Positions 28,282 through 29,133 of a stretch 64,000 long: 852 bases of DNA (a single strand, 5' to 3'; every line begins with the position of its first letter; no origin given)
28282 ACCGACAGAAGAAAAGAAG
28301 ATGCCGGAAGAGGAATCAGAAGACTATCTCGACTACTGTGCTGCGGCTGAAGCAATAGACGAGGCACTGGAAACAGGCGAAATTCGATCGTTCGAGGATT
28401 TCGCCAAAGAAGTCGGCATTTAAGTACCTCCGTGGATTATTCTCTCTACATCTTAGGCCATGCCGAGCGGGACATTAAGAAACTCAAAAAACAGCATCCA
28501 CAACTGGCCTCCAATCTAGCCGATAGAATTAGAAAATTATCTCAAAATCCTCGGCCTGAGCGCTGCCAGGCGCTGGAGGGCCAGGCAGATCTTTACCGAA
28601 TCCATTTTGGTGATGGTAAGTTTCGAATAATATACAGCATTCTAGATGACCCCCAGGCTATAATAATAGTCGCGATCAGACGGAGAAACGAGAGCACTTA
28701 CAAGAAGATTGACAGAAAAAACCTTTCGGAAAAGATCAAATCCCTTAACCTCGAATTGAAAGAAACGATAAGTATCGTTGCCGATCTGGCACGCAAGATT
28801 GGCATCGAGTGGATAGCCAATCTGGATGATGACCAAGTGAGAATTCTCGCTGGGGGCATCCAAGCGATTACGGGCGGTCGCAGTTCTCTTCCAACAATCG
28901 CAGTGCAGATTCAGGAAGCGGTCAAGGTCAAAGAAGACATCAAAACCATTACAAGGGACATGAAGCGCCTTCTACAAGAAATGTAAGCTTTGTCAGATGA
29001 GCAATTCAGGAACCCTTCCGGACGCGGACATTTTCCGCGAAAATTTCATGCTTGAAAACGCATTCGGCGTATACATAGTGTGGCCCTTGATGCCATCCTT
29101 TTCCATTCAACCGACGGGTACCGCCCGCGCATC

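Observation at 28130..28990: RelE/ParE toxin fused to an unknown ~95 aa C-terminal domain, with an upstream acidic mini-protein and a consensus promoter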

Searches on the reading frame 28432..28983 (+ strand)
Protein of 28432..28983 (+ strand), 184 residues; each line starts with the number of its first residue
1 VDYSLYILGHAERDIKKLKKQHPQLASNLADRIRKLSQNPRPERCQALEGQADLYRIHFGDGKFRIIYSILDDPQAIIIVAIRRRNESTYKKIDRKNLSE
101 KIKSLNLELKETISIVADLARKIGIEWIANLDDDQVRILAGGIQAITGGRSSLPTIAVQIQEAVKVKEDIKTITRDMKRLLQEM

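Call 3: search_protein_families(library=pfam, proteins=[window:28432-28983:+], max_evalue=1)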
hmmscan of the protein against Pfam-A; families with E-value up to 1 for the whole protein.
window:28432-28983:+ (184 aa): 2 families
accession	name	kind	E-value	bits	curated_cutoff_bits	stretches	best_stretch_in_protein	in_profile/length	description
PF05016.21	ParE_toxin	-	4.7e-10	40.3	23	1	11-87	7-87/89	ParE toxin of type II toxin-antitoxin system, parDE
PF05973.20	Gp49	-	0.039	14.5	23.9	1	15-92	3-80/90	Phage derived protein Gp49-like (DUF891)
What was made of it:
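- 28432..28701 (+): Toxin residues 1-90: the RelE/ParE (BECR) fold domain. PF05016 E 4.7e-10 (call 3).
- On RelE/ParE superfamily toxin (Pfam PF05016; BECR fold): PF05016 scores 40.3 bits against a cut-off of 23, E 4.7e-10, residues 11-87 (call 3).
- Checked: Pfam ParE_toxin PF05016 matches residues 11-87 at E 4.7e-10, 40.3 bits against a cut-off of 23 (call 3).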

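Call 4: search_protein_families(library=ncbifam, proteins=[window:28432-28983:+], max_evalue=1)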
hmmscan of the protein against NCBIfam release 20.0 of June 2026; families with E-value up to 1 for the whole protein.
window:28432-28983:+ (184 aa): 2 families
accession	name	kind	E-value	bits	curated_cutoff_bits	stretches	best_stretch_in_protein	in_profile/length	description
TIGR00053.1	TIGR00053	subfamily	1.8e-05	25.3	87.25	1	9-84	8-86/92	YafQ family addiction module toxin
TIGR02385.1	RelE_StbE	subfamily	6.1e-05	23.4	27.9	1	10-83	7-82/88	type II toxin-antitoxin system mRNA interferase toxin, RelE/StbE family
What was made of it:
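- On RelE subfamily (ribosome-dependent mRNA endonuclease) as opposed to ParE (gyrase inhibitor): NCBIfam RelE_StbE TIGR02385 scores 23.4 bits, below its cut-off of 27.9 (call 4).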

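Call 6: find_homologous_proteins(query=window:28432-28983:+, max_evalue=0.001)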
Query window:28432-28983:+ (184 aa): 1 proteins with E <= 0.001 among 185 candidates.
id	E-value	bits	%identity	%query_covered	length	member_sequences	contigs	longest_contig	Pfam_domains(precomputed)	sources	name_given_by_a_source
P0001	1.3e-111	388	100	100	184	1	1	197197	PF05016.22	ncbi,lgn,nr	ncbi:MAG: type II toxin-antitoxin system RelE/ParE family toxin [Desulfomonile tiedjei]|nr:type II t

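Call 7: search_solved_structures(query=window:28432-28983:+, max_evalue=1, show_alignments=2)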
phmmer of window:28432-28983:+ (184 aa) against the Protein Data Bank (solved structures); distinct sequences matched with E-value up to 1: 4.
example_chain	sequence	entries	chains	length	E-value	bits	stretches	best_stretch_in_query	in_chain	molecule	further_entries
4v7k_Ay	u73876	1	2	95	2.2e-06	31.2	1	6-89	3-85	Toxin relE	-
2kc8_A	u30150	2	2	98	9.8e-06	29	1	4-88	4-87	Toxin relE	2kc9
4fxe_D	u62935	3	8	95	1.2e-05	28.8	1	6-88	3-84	mRNA interferase RelE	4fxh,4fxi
4v7j_Ay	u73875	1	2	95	1.6e-05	28.4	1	6-88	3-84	Toxin relE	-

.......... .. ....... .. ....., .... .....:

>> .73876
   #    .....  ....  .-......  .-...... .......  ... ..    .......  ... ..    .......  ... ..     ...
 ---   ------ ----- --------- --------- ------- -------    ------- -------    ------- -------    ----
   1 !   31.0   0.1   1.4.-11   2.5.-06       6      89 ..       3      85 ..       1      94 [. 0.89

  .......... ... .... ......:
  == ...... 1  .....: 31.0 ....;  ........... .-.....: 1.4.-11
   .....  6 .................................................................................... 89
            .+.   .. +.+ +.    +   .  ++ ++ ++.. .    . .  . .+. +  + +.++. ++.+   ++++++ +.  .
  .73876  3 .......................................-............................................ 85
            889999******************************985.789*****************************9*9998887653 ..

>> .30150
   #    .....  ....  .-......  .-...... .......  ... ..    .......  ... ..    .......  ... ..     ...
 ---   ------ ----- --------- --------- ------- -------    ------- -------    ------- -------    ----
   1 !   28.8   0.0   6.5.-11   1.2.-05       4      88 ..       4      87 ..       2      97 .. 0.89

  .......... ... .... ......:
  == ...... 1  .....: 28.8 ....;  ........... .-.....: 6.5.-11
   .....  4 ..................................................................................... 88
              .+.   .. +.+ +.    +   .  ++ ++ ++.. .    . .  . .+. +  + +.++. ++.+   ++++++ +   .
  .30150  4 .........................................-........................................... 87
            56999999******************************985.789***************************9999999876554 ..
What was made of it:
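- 28432..28701 (+): E. coli RelE E 2e-6 (call 7).
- On RelE subfamily (ribosome-dependent mRNA endonuclease) as opposed to ParE (gyrase inhibitor): In the HMMER alignment to E. coli RelE (call 7), R65 aligns with R61 and R85 with R81.
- Checked: The best solved-structure sequence hit is E. coli RelE, E 2e-6 over residues 6-89 (call 7).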

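Call 12: find_encoding_contigs(protein=window:28432-28983:+, flank=6000, max_places=6)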
Protein window:28432-28983:+ (184 aa): 1 contig read that carries it; 1 place shown.
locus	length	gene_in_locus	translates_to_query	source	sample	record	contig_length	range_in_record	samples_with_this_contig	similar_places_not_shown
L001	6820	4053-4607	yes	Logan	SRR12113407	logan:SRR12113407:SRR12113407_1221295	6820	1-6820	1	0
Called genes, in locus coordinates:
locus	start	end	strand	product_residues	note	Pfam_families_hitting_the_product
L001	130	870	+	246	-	-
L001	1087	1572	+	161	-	PF10114:PocR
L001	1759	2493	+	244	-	PF02665:Nitrate_red_gam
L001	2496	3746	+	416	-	PF13187:Fer4_9 (faint), PF12797:Fer4_2 (faint), PF13183:Fer4_8, PF13237:Fer4_10 (faint), PF12838:Fer4_7 (weak), PF13534:Fer4_17 (weak), PF02754:CCG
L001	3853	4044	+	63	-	-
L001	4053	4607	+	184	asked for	PF05016:ParE_toxin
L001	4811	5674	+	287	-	PF00398:RrnaAD, PF08241:Methyltransf_11 (weak), PF13649:Methyltransf_25 (weak)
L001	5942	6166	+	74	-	PF04255:DUF433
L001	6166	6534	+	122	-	PF18478:PIN_10 (weak), PF18480:DUF5615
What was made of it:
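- An independent Logan assembly carries the identical gene (call 12). The identical sequence occurs in a second assembly (call 12).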

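Call 15: predict_structure(protein=window:28432-28983:+)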
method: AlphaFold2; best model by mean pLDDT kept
length: 184 residues; sequences in the alignment: 1
mean_pLDDT: 40.2   pTM: 0.30
mean pLDDT of the five models: 40.2, 39.9, 36.5, 35.1, 33.6
residues with pLDDT >= 90: 0; 70-90: 0; 50-70: 26; < 50: 158
segments of 3 or more residues with pLDDT < 50: 1-102, 122-131, 133-136, 140-161, 169-171
pLDDT, mean of each block of 10 residues (from residue 1): 26 41 44 42 29 31 31 30 30 35 49 50 46 47 42 46 47 48 60
secondary structure, 60 per line:
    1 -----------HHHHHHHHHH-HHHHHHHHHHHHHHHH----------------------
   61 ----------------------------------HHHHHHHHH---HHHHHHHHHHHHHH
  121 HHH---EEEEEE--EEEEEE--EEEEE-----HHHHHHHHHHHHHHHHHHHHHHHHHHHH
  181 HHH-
elements in order: H12-21 H23-38 H95-103 H107-123 E127-132 E135-140 E143-147 H153-183
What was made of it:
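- Tried and rejected: Single-sequence AlphaFold2 gave a useless model with pLDDT 40 (call 15).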

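Call 22: find_homologous_proteins(query=A1, max_evalue=0.001)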
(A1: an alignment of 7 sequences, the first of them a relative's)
Query A1 (7 sequences) (184 aa, profile of the alignment): 25 proteins with E <= 0.001 among 4950 candidates.
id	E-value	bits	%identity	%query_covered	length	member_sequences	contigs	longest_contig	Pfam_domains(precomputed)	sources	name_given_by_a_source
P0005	1.5e-61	224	44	100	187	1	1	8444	PF05016.22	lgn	-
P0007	2.2e-59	217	39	74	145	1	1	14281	-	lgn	-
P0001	5.0e-58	213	100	100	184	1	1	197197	PF05016.22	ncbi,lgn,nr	ncbi:MAG: type II toxin-antitoxin system RelE/ParE family toxin [Desulfomonile tiedjei]|nr:type II t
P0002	8.2e-58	212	55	74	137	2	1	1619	-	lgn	-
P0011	4.2e-55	203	43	85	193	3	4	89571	PF05016.22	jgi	-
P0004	5.5e-54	200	42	62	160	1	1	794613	-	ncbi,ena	-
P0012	7.0e-54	199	43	99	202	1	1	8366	-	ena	-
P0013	7.5e-54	199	50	97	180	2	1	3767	PF05016.22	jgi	jgi:mRNA-degrading endonuclease RelE of RelBE toxin-antitoxin system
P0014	6.3e-51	190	50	80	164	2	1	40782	-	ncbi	ncbi:MAG: type II toxin-antitoxin system RelE family toxin [Desulfomonilaceae bacterium]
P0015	5.9e-49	183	46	99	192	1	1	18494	PF05016.22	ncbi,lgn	-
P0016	1.7e-44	169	43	96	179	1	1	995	-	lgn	-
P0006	2.6e-42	162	44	59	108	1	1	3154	-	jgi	jgi:hypothetical protein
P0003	7.1e-42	161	49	57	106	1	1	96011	-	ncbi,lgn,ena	-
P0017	5.5e-39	151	50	85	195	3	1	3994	PF05016.22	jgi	jgi:mRNA-degrading endonuclease RelE of RelBE toxin-antitoxin system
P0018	8.0e-22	96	51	41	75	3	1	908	-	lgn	-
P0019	7.8e-12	63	49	58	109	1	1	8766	PF05016.22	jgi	jgi:mRNA interferase RelE/StbE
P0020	2.2e-11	62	48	32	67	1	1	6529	PF05016.22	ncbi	ncbi:type II toxin-antitoxin system RelE/ParE family toxin [Thermodesulfobacteriota bacterium]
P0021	3.2e-5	42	36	43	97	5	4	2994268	PF05016.22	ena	-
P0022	5.3e-5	41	46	33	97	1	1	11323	PF05016.22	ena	-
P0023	9.8e-5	40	40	36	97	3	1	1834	PF05016.22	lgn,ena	-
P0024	1.5e-4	40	38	48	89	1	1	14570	PF05016.22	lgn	-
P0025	1.6e-4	40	35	51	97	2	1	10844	PF05973.21,PF05016.22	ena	-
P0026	2.2e-4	39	36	51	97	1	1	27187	PF05016.22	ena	-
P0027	3.2e-4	39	39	36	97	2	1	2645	PF05016.22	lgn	-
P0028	4.0e-4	38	41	34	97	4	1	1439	PF05016.22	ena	-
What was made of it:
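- A profile search gave 14 extension-bearing clusters (call 22).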

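Call 32: find_encoding_contigs(protein=P0015, flank=4000, max_places=3)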
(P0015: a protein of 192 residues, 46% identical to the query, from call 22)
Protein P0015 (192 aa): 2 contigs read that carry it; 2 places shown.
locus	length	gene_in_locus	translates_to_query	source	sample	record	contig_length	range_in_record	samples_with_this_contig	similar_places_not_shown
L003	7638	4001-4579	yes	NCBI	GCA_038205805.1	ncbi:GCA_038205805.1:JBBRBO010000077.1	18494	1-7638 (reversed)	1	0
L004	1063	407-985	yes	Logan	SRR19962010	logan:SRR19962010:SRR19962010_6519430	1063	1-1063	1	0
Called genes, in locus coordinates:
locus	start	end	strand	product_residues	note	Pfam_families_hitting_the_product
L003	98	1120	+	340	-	PF00108:Thiolase_N, PF08545:ACP_syn_III, PF08541:ACP_syn_III_C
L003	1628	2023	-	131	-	PF00380:Ribosomal_S9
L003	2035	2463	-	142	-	PF00572:Ribosomal_L13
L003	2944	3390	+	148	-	PF14539:DUF4442 (faint), PF13622:4HBT_3 (weak), PF03061:4HBT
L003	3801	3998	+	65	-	-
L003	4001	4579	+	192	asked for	PF05016:ParE_toxin (weak)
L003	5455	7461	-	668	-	PF26549:Tricorn_N, PF26550:Tricorn_2nd, PF02897:Peptidase_S9_N, PF02129:Peptidase_S15, PF01738:DLH, PF20434:BD-FAE, PF00326:Peptidase_S9, PF12697:Abhydrolase_6, +4 more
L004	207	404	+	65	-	-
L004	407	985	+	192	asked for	PF05016:ParE_toxin (weak)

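Call 33: find_encoding_contigs(protein=P0011, flank=4000, max_places=3)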
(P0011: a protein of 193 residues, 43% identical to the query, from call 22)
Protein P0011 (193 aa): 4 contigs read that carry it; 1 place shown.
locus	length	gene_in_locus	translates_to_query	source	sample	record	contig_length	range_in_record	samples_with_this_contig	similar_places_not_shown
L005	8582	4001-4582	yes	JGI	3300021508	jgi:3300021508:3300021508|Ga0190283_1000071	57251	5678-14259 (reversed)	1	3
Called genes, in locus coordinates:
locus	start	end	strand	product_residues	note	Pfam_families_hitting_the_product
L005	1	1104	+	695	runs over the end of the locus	PF12796:Ank_2, PF13637:Ank_4, PF12796:Ank_2, PF13637:Ank_4, PF12796:Ank_2, PF13637:Ank_4, PF00023:Ank, PF13857:Ank_5, +14 more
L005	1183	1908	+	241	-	-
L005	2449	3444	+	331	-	PF02142:MGS (faint)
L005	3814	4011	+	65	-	-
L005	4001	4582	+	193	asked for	PF05016:ParE_toxin (weak)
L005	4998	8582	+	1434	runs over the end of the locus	PF01869:BcrAD_BadFG, PF02782:FGGY_C (faint), PF01869:BcrAD_BadFG, PF09989:DUF2229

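Call 37: predict_structure(alignment_id=A2)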
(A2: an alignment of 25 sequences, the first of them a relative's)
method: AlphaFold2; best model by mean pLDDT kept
length: 184 residues; sequences in the alignment: 25
mean_pLDDT: 91.0   pTM: 0.79
mean pLDDT of the five models: 91.0, 90.5, 89.4, 89.2, 87.2
residues with pLDDT >= 90: 127; 70-90: 51; 50-70: 6; < 50: 0
segments of 3 or more residues with pLDDT < 50: none
pLDDT, mean of each block of 10 residues (from residue 1): 89 94 93 94 93 92 93 92 80 83 91 91 93 88 87 93 93 97 94
secondary structure, 60 per line:
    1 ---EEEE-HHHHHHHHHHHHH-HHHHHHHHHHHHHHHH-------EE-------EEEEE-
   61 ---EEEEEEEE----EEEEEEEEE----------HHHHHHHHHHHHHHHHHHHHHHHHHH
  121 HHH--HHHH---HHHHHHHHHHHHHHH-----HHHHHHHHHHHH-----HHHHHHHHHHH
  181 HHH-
elements in order: E4-7 H9-21 H23-38 E55-59 E64-71 E76-84 H95-123 H126-129 H133-147 H153-164 H170-183
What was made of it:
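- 28432..28701 (+): AlphaFold2 pLDDT about 90-94 (call 37).
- On RelE/ParE superfamily toxin (Pfam PF05016; BECR fold): AlphaFold2 model with pLDDT 91 (call 37).
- Helix 95-123 is long enough to be a possible coiled-coil or dimer interface (call 37).
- Tried and rejected: The run with an alignment succeeded (call 37).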

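Call 42: fold_search(model_id=the predicted structure, library=pdb)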
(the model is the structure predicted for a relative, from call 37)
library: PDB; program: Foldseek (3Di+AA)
matches with E <= 10: 558; with E <= 0.001: 14
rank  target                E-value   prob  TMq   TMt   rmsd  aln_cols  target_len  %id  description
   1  3g5o_B                9.1e-05  1.00  0.40  0.87   1.7        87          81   22  The crystal structure of the toxin-antitoxin complex RelBE2 (Rv2865-2866) from Mycobacterium tuberculosis (released 2009-04-14)
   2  9g12_A                2.7e-04  1.00  0.40  0.82   1.8        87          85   24  Mycobacterium tuberculosis RelBE1 toxin-antitoxin system; rv1247c (relB1 antitoxin), rv1246c (relE1 toxin) (released 2025-12-17)
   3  9g12_B                3.2e-04  1.00  0.40  0.82   2.3        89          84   25  Mycobacterium tuberculosis RelBE1 toxin-antitoxin system; rv1247c (relB1 antitoxin), rv1246c (relE1 toxin) (released 2025-12-17)
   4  3g5o_C                3.9e-04  1.00  0.41  0.83   2.1        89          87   21  The crystal structure of the toxin-antitoxin complex RelBE2 (Rv2865-2866) from Mycobacterium tuberculosis (released 2009-04-14)
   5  4fxh_B                4.6e-04  1.00  0.41  0.75   9.0       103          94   20  Crystal structure of the isolated E. coli RelE toxin, P212121 form (released 2012-08-29)
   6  6kml_C                5.2e-04  1.00  0.34  0.54   6.9       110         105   15  2.09 Angstrom resolution crystal structure of tetrameric HigBA toxin-antitoxin complex from E.coli (released 2020-11-18)
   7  1wmi_A                5.5e-04  1.00  0.37  0.72   3.4        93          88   27  Crystal structure of archaeal RelE-RelB complex from Pyrococcus horikoshii OT3 (released 2005-03-15)
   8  2khe_MODEL_1_A        5.9e-04  1.00  0.41  0.80   2.5        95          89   18  Solution Structure of the Bacterial Toxin Rele from Thermus Thermophilus HB8 (released 2010-03-31)
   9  4fxe_E                6.2e-04  1.00  0.40  0.85   2.1        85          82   20  Crystal structure of the intact E. coli RelBE toxin-antitoxin complex (released 2012-08-29)
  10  2kc8_MODEL_1_A        6.2e-04  1.00  0.38  0.68   2.8        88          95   22  Structure of E. coli toxin RelE (R81A/R83A) mutant in complex with antitoxin RelBc (K47-L79) peptide (released 2009-03-17)
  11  9w3a_C                6.2e-04  1.00  0.41  0.65   4.3       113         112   17  Crystal structure of PfiAT toxin-antitoxin complex (released 2026-02-11)
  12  5ycl_B                6.2e-04  1.00  0.36  0.61   3.4        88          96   15  Crystal structure of HigBA complex from Shigella flexneri (released 2018-09-19)
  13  9w3a_A                7.0e-04  1.00  0.41  0.64   4.3       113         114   17  Crystal structure of PfiAT toxin-antitoxin complex (released 2026-02-11)
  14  6kmq_A                8.4e-04  1.00  0.35  0.62   3.6        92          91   14  2.3 Angstrom resolution structure of dimeric HigBA toxin-antitoxin complex from E. coli (released 2020-11-18)
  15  6kml_A                1.2e-03  1.00  0.36  0.58   3.5        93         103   15  2.09 Angstrom resolution crystal structure of tetrameric HigBA toxin-antitoxin complex from E.coli (released 2020-11-18)
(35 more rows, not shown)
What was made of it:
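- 28432..28701 (+): Foldseek TM 0.87 to M. tuberculosis RelE2 (call 42).
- On RelE/ParE superfamily toxin (Pfam PF05016; BECR fold): Foldseek TM 0.87 to 3g5o_B (call 42).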

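Call 46: find_encoding_contigs(protein=P0014, flank=4000, max_places=3)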
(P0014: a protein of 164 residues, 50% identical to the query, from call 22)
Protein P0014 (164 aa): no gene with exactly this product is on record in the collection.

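Call 54: find_related_loci(query=A5, collection=genome_contigs, flank=3000)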
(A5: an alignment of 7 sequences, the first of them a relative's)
Query A5 (184 aa) in genome_contigs; peptide patterns used: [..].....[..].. (x = any residue, [..] = any of these).
22 stretches matched a pattern; 12 encode a relative of the query (tblastn E <= 1e-3); 12 distinct loci.
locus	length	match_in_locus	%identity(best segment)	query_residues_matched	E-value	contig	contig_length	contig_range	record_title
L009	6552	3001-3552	57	1-184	2e-54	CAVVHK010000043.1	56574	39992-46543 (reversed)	MAG: uncultured delta proteobacterium isolate MFD01689.bin.2.77 genome assembly, contig: contig_37263, whole genome shot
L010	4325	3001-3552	49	1-182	2e-46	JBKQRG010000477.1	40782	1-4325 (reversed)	MAG: Desulfomonilaceae bacterium isolate MGr2D2E2F__bin_53 MGr2D2E2F_000000291268, whole genome shotgun sequence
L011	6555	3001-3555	46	1-183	2e-45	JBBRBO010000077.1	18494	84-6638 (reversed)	MAG: Desulfomonilales bacterium isolate Co_metawrap_2348 Cmw_2348_k141_29425975_length_18494_cov_9.9961, whole genome sh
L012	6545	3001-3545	44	3-184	1e-34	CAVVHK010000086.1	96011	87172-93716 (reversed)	MAG: uncultured delta proteobacterium isolate MFD01689.bin.2.77 genome assembly, contig: contig_50794, whole genome shot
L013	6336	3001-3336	42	71-184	2e-26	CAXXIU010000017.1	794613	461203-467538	MAG: Desulfomonilaceae bacterium isolate 24c7a18b-b8c2-4fbd-b8d1-4b4dc3bc9637 genome assembly, contig: contig_17, whole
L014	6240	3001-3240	39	9-95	3e-11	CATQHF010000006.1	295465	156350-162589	MAG: uncultured Dehalococcoidia bacterium isolate d4f5feb4-fdfc-4e97-8847-3d8bbc0da2e6 genome assembly, contig: contig_6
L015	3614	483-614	43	46-91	3e-7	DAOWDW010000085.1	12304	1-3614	MAG TPA_asm: Candidatus Peregrinibacteria bacterium isolate CSMAG_1923 CSMAG_1923_k141_5890712_length_12304_cov_10.0000,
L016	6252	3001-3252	32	3-90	3e-7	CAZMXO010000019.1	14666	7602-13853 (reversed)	MAG TPA_asm: uncultured bacterium isolate binchicken_co181_177 genome assembly, contig: NODE_7245_length_14666_cov_13.06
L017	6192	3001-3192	37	26-90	2e-6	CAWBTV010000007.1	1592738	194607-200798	MAG: uncultured Chloroflexia bacterium isolate MFD04580.bin.2.124 genome assembly, contig: contig_9457, whole genome sho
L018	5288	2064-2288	34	16-93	3e-6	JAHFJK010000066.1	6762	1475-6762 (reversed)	MAG: Candidatus Doudnabacteria bacterium isolate nzgw384 NODE_35088_length_6763_cov_3.901084, whole genome shotgun seque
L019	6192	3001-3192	36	26-90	1e-5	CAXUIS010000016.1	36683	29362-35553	MAG TPA_asm: uncultured Ktedonobacteraceae bacterium isolate public_SRR14722098_metawrap_bin.4 genome assembly, contig:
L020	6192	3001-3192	36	26-90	3e-5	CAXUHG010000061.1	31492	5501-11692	MAG TPA_asm: uncultured Ktedonobacteraceae bacterium isolate public_SRR14722086_metawrap_bin.6 genome assembly, contig:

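Call 59: find_encoding_contigs(protein=P0019, flank=2000, max_places=2)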
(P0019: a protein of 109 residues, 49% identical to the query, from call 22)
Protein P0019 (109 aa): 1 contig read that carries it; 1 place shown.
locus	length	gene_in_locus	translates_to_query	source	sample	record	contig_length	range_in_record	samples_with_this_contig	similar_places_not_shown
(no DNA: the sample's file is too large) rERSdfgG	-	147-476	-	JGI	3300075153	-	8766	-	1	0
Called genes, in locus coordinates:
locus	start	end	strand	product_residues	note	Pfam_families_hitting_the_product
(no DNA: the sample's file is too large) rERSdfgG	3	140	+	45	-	?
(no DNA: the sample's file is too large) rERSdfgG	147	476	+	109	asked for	PF05016:ParE_toxin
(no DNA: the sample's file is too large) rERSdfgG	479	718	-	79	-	-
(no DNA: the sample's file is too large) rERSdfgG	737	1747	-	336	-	-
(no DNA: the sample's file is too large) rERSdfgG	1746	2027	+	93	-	-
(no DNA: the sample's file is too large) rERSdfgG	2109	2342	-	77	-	-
